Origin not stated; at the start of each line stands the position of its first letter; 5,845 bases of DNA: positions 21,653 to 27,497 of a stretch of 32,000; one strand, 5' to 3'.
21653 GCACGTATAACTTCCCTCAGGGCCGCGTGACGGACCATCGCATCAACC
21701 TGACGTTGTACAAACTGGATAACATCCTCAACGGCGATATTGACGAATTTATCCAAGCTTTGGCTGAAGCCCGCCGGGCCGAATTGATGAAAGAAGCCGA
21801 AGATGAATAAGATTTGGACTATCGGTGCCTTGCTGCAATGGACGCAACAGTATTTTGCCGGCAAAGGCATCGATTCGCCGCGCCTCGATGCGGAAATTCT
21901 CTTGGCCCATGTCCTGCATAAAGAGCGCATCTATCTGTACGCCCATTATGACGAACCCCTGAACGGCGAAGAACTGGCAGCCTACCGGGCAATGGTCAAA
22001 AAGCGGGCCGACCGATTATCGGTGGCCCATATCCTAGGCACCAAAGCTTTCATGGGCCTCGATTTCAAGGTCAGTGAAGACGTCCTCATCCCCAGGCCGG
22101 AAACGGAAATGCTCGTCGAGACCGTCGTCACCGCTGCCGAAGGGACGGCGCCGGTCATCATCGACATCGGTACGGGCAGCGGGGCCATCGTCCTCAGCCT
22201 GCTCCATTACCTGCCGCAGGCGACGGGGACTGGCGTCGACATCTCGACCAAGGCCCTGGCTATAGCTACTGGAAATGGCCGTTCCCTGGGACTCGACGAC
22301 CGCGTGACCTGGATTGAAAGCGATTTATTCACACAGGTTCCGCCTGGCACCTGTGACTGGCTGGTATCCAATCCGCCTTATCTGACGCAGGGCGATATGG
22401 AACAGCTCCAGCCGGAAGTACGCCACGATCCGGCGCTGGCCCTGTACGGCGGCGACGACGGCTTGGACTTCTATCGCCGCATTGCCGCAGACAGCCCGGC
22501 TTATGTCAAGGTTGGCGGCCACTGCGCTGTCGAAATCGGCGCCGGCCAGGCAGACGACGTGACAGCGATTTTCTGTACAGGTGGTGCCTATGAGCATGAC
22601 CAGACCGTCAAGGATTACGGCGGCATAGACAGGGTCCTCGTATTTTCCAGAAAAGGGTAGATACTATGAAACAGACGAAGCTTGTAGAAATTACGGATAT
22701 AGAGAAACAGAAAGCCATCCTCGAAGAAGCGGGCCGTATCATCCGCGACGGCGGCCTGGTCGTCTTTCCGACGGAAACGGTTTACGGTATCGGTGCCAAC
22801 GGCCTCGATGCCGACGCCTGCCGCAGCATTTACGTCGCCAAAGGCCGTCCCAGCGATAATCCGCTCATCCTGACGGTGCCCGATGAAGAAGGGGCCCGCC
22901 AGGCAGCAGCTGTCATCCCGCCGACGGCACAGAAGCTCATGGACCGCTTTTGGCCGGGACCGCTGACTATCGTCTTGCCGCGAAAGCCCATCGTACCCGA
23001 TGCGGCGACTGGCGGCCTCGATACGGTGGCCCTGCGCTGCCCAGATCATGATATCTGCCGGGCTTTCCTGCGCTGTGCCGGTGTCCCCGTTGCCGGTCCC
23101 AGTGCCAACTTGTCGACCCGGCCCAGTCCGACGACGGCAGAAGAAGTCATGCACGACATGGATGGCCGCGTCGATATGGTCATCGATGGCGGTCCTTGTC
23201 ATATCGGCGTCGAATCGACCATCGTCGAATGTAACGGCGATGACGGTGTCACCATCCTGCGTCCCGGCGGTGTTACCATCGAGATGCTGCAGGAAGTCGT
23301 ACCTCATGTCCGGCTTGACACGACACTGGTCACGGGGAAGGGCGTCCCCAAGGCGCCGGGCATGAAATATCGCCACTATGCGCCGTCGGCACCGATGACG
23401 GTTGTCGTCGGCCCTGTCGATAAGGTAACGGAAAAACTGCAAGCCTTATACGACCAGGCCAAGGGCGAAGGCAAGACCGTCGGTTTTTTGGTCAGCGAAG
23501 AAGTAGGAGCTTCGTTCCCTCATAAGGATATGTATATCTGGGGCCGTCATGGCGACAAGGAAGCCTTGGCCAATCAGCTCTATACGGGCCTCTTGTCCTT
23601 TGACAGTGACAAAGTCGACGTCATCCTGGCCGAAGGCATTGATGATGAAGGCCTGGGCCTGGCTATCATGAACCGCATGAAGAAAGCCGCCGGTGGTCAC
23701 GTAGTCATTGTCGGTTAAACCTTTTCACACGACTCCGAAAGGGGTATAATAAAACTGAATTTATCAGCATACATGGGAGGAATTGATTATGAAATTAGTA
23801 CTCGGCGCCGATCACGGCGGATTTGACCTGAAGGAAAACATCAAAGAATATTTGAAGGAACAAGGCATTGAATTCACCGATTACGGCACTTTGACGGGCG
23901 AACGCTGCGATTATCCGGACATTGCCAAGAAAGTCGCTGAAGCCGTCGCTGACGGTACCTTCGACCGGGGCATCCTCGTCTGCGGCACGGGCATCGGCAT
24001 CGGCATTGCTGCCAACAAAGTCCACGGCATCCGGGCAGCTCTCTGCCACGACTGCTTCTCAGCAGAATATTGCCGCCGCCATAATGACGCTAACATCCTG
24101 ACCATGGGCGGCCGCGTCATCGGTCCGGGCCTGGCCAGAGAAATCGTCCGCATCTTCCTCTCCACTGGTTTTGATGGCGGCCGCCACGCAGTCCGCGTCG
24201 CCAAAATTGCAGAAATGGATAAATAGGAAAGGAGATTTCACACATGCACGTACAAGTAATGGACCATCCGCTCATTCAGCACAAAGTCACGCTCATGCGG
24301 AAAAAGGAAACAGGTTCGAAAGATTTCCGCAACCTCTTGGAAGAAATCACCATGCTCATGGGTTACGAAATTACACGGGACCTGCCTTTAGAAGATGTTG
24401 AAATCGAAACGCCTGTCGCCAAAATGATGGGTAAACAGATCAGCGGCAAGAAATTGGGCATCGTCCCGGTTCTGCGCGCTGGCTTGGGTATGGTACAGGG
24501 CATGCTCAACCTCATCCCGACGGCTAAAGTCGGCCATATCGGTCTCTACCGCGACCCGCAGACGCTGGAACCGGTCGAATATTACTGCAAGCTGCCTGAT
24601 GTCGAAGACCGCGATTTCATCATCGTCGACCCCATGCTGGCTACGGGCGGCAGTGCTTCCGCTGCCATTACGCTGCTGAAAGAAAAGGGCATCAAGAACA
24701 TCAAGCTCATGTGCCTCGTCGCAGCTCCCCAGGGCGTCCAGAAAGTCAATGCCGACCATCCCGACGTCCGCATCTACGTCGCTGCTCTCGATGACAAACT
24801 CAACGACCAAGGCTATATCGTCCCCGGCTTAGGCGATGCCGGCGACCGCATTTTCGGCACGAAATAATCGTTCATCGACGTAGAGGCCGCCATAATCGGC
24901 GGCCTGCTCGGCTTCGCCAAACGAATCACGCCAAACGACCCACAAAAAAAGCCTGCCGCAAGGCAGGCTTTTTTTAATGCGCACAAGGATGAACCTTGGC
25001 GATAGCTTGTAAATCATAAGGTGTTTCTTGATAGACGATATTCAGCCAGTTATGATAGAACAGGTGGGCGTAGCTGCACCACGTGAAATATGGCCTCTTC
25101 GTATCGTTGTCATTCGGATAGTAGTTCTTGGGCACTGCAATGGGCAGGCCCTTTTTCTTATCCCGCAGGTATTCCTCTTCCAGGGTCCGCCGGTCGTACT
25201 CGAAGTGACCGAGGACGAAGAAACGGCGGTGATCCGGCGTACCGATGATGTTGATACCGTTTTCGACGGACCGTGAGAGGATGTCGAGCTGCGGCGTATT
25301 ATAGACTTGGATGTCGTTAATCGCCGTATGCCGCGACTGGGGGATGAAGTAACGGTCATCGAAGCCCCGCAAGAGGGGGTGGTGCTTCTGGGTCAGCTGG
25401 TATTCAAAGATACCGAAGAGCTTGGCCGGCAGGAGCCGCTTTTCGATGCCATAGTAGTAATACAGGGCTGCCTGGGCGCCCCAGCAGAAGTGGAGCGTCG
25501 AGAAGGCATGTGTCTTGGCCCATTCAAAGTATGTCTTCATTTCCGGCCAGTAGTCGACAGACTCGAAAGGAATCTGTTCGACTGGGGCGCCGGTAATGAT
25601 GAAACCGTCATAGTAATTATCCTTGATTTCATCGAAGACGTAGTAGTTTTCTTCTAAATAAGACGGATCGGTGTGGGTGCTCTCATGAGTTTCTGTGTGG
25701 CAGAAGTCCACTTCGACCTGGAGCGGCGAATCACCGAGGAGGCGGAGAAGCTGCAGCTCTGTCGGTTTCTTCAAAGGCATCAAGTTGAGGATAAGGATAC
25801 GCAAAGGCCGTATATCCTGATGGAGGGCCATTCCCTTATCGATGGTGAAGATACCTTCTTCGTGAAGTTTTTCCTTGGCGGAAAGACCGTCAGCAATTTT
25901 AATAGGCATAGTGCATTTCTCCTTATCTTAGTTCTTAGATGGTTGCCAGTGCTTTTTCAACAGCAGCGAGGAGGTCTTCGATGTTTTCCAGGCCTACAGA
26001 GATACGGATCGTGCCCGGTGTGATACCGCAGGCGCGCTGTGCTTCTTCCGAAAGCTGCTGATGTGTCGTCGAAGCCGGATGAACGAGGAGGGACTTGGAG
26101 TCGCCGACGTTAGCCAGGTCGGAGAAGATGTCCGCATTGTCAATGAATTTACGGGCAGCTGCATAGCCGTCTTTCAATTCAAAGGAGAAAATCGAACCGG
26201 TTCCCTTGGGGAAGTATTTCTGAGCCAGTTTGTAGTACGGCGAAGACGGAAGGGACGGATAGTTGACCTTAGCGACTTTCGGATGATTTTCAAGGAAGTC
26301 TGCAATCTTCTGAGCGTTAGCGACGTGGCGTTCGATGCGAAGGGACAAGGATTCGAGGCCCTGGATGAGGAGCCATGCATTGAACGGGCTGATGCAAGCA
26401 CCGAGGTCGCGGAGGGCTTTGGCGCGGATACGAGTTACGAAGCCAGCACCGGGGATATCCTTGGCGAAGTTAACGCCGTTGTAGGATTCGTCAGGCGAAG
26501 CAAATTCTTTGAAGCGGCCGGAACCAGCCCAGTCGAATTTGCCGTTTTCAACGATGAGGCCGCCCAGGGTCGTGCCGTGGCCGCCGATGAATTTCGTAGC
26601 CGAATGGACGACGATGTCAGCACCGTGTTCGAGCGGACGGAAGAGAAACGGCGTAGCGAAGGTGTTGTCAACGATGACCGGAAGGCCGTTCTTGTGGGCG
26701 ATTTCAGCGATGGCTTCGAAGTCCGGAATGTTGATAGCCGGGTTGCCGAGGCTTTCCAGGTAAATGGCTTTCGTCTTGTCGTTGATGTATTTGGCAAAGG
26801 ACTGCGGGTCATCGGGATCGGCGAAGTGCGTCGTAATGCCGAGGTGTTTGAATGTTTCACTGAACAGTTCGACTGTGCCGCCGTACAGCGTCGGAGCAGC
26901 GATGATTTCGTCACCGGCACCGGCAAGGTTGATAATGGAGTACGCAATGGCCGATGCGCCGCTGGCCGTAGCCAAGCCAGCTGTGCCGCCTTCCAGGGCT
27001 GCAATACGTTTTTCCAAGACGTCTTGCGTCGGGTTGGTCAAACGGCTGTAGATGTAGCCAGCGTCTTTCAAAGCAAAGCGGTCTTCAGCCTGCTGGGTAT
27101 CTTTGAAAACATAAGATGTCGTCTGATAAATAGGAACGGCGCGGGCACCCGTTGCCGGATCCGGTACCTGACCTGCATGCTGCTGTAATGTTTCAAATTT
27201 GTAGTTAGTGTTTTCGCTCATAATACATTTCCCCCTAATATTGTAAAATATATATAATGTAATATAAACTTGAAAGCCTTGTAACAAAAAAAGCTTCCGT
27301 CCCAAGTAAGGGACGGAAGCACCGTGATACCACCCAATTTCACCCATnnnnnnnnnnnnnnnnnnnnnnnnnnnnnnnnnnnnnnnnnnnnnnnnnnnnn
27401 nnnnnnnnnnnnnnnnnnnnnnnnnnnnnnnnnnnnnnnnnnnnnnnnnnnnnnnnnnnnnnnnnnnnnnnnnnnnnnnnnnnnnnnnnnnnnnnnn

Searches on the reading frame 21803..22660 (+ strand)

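Call 6: search_protein_families(library=pfam, proteins=[window:21803-22660:+], max_evalue=0.01)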
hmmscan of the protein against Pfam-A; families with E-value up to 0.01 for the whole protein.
window:21803-22660:+ (285 aa): 10 families
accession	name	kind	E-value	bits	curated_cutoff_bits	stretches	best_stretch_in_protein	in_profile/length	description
PF17827.6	PrmC_N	-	1.9e-22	80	23.4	1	10-79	2-71/71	PrmC N-terminal domain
PF05175.20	MTS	-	2.1e-13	50.7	23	1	101-199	20-114/170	Methyltransferase small domain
PF13649.12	Methyltransf_25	-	2.2e-08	35.1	27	1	119-203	1-86/97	Methyltransferase domain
PF13847.12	Methyltransf_31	-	3.5e-07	30.4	27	1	118-189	6-80/145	Methyltransferase domain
PF08242.18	Methyltransf_12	-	8.2e-06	26.9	30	1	120-188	1-70/98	Methyltransferase domain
PF08241.18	Methyltransf_11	-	2.6e-05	25.2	21.2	1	120-190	1-67/95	Methyltransferase domain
PF00891.24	Methyltransf_2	-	0.00038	20.3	22.3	1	116-182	63-128/210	O-methyltransferase domain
PF01170.24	UPF0020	-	0.00061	20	22.3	1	143-195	80-133/197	RMKL-like, methyltransferase domain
PF09445.16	Methyltransf_15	-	0.0041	17.1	22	1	118-179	3-62/165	RNA cap guanine-N2 methyltransferase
PF06325.19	PrmA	-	0.0043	17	22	1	101-190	148-233/296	Ribosomal protein L11 methyltransferase (PrmA)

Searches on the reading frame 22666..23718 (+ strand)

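Call 6: search_protein_families(library=pfam, proteins=[window:22666-23718:+], max_evalue=0.01)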
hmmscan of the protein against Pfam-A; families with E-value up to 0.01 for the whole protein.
window:22666-23718:+ (350 aa): 2 families
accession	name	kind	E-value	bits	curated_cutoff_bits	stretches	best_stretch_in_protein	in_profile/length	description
PF01300.24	Sua5_yciO_yrdC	-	1.4e-57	194.5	25.1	1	25-201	2-178/178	Telomere recombination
PF03481.19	Sua5_C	-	1.4e-34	120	22.9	1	203-343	1-136/136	Threonylcarbamoyl-AMP synthase, C-terminal domain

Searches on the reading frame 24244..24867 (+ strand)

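Call 6: search_protein_families(library=pfam, proteins=[window:24244-24867:+], max_evalue=0.01)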
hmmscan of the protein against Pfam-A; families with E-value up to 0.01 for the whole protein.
window:24244-24867:+ (207 aa): 2 families
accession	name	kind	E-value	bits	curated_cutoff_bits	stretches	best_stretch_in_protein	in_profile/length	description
PF14681.12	UPRTase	-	1.6e-79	266.6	27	1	5-206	1-206/206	Uracil phosphoribosyltransferase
PF00156.33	Pribosyltran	-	5.5e-12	45.7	26.3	1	66-171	26-136/158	Phosphoribosyl transferase domain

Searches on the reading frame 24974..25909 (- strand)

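Call 6: search_protein_families(library=pfam, proteins=[window:24974-25909:-], max_evalue=0.01)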
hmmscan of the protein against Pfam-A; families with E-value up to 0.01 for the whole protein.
window:24974-25909:- (311 aa): 1 family
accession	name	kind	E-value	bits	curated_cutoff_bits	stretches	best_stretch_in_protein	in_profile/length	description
PF04204.22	HTS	-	1.5e-121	405.4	27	1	2-298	1-298/298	Homoserine O-succinyltransferase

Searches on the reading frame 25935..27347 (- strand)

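Call 6: search_protein_families(library=pfam, proteins=[window:25935-27347:-], max_evalue=0.01)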
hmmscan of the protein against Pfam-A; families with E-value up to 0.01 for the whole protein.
window:25935-27347:- (470 aa): 5 families
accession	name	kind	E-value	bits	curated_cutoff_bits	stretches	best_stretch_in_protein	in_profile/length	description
PF01053.26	Cys_Met_Meta_PP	-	3.4e-139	464.1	27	1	52-467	1-380/381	Cys/Met metabolism PLP-dependent enzyme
PF01041.23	DegT_DnrJ_EryC1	-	3.5e-10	40.1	19.8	1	106-229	24-147/360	DegT/DnrJ/EryC1/StrS aminotransferase family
PF00266.25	Aminotran_5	-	6.9e-07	29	21.5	1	127-261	70-210/371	Aminotransferase class-V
PF00155.27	Aminotran_1_2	-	6.3e-06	26.1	19.7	1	101-266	37-233/361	Aminotransferase class I and II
PF02347.22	GDC-P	-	0.0033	16.8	26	1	131-253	140-259/429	Glycine cleavage system P-protein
